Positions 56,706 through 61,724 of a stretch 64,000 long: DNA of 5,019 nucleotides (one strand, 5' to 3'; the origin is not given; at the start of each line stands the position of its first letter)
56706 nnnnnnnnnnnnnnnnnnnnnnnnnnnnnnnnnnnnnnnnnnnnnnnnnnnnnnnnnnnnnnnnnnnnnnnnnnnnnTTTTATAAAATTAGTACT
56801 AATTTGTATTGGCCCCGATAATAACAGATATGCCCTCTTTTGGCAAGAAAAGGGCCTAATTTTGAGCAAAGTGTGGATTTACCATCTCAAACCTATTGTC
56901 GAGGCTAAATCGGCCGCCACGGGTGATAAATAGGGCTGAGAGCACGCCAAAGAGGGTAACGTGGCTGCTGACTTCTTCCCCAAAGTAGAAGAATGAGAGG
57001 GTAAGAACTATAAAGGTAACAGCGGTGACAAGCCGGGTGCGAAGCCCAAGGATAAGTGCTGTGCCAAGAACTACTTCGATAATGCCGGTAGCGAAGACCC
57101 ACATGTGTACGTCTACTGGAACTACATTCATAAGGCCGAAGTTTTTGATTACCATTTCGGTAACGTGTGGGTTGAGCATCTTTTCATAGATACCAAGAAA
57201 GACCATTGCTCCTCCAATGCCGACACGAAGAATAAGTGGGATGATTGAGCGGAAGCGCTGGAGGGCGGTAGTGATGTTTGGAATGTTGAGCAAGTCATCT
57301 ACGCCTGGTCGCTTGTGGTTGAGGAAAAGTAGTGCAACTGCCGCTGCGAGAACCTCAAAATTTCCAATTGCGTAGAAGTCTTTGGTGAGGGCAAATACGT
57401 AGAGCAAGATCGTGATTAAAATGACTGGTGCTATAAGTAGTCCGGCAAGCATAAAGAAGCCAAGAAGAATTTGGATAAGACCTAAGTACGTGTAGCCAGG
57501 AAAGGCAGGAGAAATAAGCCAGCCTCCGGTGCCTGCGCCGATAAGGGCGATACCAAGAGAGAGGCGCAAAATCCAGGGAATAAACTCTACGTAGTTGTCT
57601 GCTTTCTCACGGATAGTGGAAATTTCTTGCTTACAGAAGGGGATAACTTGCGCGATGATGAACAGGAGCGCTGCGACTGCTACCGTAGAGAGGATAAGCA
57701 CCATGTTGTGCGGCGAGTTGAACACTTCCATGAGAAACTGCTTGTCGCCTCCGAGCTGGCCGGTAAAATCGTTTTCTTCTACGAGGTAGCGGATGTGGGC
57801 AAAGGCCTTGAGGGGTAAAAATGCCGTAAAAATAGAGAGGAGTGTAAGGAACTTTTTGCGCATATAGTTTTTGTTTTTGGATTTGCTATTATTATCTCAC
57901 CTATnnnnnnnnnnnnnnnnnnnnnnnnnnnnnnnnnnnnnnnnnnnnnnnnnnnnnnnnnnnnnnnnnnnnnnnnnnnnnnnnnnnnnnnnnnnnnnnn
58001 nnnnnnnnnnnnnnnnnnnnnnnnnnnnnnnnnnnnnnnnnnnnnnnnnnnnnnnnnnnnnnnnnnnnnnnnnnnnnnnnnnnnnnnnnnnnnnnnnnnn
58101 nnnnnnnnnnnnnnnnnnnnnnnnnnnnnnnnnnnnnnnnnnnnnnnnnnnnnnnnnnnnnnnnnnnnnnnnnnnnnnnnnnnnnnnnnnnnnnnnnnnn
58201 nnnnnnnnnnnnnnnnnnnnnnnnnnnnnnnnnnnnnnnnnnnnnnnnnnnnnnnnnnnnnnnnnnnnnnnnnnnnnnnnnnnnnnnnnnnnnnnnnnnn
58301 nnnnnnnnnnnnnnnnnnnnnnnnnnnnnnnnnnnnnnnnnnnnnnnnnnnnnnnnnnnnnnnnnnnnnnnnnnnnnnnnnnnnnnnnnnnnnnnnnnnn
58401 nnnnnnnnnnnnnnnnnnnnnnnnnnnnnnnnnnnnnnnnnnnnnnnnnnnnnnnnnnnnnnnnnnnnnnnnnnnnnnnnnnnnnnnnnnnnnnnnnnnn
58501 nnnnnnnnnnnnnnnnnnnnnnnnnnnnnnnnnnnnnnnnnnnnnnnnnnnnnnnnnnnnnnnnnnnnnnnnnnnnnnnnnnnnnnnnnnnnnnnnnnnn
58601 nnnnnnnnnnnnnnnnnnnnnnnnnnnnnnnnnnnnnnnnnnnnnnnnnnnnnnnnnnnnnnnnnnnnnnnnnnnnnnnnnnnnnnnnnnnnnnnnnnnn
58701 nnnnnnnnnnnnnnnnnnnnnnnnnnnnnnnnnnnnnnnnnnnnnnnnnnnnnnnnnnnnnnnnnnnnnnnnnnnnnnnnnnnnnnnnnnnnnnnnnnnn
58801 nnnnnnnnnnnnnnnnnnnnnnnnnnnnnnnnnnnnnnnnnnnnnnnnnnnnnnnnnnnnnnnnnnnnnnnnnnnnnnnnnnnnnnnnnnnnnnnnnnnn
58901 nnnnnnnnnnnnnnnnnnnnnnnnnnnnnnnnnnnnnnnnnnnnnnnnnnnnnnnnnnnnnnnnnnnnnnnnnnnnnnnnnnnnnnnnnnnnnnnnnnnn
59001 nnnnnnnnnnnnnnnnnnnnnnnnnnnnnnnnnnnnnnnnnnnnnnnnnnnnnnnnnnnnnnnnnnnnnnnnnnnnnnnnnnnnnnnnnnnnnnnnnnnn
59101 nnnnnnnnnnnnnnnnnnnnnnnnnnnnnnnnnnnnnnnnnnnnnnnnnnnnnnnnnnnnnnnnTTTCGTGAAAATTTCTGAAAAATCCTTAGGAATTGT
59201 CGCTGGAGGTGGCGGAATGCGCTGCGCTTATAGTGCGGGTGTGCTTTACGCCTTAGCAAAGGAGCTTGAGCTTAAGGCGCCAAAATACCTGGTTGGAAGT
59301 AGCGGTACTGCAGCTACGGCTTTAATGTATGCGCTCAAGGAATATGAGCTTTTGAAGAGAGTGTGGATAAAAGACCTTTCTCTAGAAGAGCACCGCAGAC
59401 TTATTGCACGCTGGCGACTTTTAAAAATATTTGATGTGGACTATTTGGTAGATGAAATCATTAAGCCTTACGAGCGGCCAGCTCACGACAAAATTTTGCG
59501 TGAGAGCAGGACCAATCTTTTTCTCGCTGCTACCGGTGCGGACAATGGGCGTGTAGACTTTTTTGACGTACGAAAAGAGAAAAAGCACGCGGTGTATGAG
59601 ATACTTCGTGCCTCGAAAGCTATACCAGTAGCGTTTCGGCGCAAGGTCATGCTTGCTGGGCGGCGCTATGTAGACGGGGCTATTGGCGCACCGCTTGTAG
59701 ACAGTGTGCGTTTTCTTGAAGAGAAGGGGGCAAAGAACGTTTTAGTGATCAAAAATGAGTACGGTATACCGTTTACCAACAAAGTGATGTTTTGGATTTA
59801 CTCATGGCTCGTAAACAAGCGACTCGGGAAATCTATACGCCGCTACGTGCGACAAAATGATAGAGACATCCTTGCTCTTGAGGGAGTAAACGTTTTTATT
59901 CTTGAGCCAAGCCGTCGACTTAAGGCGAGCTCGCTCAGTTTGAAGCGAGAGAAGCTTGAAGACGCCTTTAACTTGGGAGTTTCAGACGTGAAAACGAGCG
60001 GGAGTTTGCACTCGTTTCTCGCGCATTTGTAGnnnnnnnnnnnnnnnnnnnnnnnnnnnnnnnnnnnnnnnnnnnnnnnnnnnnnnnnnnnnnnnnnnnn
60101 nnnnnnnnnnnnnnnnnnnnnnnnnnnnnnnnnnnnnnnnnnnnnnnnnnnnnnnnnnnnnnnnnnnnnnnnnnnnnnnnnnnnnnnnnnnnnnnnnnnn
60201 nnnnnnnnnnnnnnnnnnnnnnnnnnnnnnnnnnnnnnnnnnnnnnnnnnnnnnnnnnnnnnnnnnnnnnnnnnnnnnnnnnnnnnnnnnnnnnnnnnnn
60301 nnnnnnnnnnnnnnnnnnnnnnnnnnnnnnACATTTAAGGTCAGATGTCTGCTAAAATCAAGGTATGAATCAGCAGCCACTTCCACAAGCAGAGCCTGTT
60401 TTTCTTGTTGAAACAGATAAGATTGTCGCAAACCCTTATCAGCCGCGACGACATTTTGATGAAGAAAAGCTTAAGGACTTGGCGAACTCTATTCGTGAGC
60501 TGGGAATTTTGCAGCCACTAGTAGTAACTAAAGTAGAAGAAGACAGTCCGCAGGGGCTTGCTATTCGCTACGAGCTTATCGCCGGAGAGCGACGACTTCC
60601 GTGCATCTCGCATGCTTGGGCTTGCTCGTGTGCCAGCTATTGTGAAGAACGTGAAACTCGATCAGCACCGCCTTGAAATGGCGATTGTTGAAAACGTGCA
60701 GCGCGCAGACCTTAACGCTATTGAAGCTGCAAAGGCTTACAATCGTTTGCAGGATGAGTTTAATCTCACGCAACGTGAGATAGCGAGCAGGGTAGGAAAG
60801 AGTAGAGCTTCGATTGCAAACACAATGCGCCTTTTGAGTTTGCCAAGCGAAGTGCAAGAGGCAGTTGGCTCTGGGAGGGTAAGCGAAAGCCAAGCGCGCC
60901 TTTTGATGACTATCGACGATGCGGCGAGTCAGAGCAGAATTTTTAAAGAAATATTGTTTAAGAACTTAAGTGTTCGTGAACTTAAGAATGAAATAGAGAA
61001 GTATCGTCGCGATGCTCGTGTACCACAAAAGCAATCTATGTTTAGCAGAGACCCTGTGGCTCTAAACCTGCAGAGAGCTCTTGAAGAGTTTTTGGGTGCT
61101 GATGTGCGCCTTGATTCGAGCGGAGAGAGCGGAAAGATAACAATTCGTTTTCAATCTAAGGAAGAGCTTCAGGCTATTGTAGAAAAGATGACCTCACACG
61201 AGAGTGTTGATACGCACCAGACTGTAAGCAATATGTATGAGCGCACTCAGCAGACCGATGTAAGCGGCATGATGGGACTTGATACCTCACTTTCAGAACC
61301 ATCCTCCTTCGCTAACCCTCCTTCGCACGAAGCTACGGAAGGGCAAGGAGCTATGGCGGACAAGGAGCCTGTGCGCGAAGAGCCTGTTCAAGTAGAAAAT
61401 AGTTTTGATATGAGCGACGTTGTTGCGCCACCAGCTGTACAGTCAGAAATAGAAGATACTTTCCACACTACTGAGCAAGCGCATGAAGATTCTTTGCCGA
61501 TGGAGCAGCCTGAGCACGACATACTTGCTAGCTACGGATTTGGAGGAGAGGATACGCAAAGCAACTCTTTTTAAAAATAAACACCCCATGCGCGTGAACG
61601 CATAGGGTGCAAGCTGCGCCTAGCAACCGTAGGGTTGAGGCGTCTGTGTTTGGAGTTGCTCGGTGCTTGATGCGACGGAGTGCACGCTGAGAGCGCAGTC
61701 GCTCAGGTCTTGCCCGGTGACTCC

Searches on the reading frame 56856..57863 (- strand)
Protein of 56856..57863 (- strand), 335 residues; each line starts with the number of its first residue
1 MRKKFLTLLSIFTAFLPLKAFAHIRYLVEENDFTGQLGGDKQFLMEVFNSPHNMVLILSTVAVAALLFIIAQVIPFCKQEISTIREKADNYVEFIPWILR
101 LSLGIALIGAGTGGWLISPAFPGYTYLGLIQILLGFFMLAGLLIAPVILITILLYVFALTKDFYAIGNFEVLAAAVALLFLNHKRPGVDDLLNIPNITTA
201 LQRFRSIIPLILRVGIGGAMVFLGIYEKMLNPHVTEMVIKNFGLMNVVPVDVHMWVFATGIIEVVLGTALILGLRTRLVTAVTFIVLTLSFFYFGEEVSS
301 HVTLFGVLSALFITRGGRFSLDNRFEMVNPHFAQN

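Call 6: search_protein_families(library=pfam, proteins=[window:56856-57863:-], max_evalue=0.1)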
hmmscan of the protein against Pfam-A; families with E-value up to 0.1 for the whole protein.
window:56856-57863:- (335 aa): 2 families
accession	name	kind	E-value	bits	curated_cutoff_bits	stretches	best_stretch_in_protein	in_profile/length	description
PF07681.17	DoxX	-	2.7e-06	28.3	23.6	1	209-293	2-82/85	DoxX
PF07291.16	MauE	-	0.0004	21.1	27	1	206-292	2-85/128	Methylamine utilisation protein MauE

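Call 51: find_related_loci(query=window:56856-57860:-, collection=genome_contigs, flank=10000)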
Query window:56856-57860:- (334 aa) in genome_contigs; peptide patterns used: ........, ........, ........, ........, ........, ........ (x = any residue, [..] = any of these).
29 stretches matched a pattern; 1 encode a relative of the query (tblastn E <= 1e-3); 1 distinct loci.
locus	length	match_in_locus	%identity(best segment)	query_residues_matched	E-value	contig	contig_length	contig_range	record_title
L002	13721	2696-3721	42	1-334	6e-77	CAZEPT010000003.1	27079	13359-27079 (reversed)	MAG TPA_asm: uncultured Candidatus Saccharibacteria bacterium isolate SRP285395_co1_491 genome assembly, contig: NODE_26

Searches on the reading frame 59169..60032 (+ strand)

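Call 23: search_protein_families(library=pfam, proteins=[window:59169-60032:+], max_evalue=0.001)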
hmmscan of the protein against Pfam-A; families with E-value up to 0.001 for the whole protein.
window:59169-60032:+ (287 aa): 1 family
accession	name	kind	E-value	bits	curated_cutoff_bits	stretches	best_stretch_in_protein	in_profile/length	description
PF01734.28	Patatin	-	2.6e-19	70.6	27.7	1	11-173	2-182/191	Patatin-like phospholipase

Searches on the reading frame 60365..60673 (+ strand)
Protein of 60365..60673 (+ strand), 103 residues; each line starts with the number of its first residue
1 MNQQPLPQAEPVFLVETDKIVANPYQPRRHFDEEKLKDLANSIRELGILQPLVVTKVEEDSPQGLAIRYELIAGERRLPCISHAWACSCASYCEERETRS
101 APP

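Call 79: search_protein_families(library=pfam, proteins=[window:60365-60673:+], max_evalue=0.01)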
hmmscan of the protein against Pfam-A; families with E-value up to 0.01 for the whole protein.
window:60365-60673:+ (103 aa): 1 family
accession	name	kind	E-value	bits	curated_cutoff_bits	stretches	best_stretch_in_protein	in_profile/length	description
PF02195.25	ParB_N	-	2e-19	69.8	26.3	1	15-78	6-62/95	ParB N-terminal domain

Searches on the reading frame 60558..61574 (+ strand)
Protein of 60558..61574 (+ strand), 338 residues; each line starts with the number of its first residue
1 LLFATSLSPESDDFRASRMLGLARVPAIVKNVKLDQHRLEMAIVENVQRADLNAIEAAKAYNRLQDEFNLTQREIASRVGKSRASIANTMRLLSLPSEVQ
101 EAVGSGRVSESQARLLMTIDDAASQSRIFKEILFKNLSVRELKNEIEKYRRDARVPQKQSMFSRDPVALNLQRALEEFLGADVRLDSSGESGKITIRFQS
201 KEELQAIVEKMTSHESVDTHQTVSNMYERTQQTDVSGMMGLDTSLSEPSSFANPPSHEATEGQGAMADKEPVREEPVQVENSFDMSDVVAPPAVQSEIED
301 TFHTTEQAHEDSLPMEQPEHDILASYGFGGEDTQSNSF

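Call 23: search_protein_families(library=pfam, proteins=[window:60558-61574:+], max_evalue=0.001)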
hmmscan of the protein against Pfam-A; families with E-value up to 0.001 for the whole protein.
window:60558-61574:+ (338 aa): 3 families
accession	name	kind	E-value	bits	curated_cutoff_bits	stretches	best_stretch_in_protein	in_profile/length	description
PF17762.8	HTH_ParB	-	1e-32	112.8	22.6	1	51-149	2-100/102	ParB HTH domain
PF23552.2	ParB_C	-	4.9e-08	32.7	23.8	1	165-211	2-49/50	ParB dimerisation domain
PF02195.25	ParB_N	-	1.5e-05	25.3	26.3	1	14-48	62-95/95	ParB N-terminal domain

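Call 79: search_protein_families(library=pfam, proteins=[window:60558-61571:+], max_evalue=0.01)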
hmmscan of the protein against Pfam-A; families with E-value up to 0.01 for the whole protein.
window:60558-61571:+ (338 aa): 5 families
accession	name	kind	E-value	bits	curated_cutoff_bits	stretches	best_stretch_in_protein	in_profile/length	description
PF17762.8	HTH_ParB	-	1e-32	112.8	22.6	1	51-149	2-100/102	ParB HTH domain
PF23552.2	ParB_C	-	4.9e-08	32.7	23.8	1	165-211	2-49/50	ParB dimerisation domain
PF02195.25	ParB_N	-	1.5e-05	25.3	26.3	1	14-48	62-95/95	ParB N-terminal domain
PF20432.4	Xre-like-HTH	-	0.0068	17.1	25.8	0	58-91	12-44/63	Antitoxin Xre-like helix-turn-helix domain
PF12844.13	HTH_19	-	0.0078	16.5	30.2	0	64-88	7-31/64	Helix-turn-helix domain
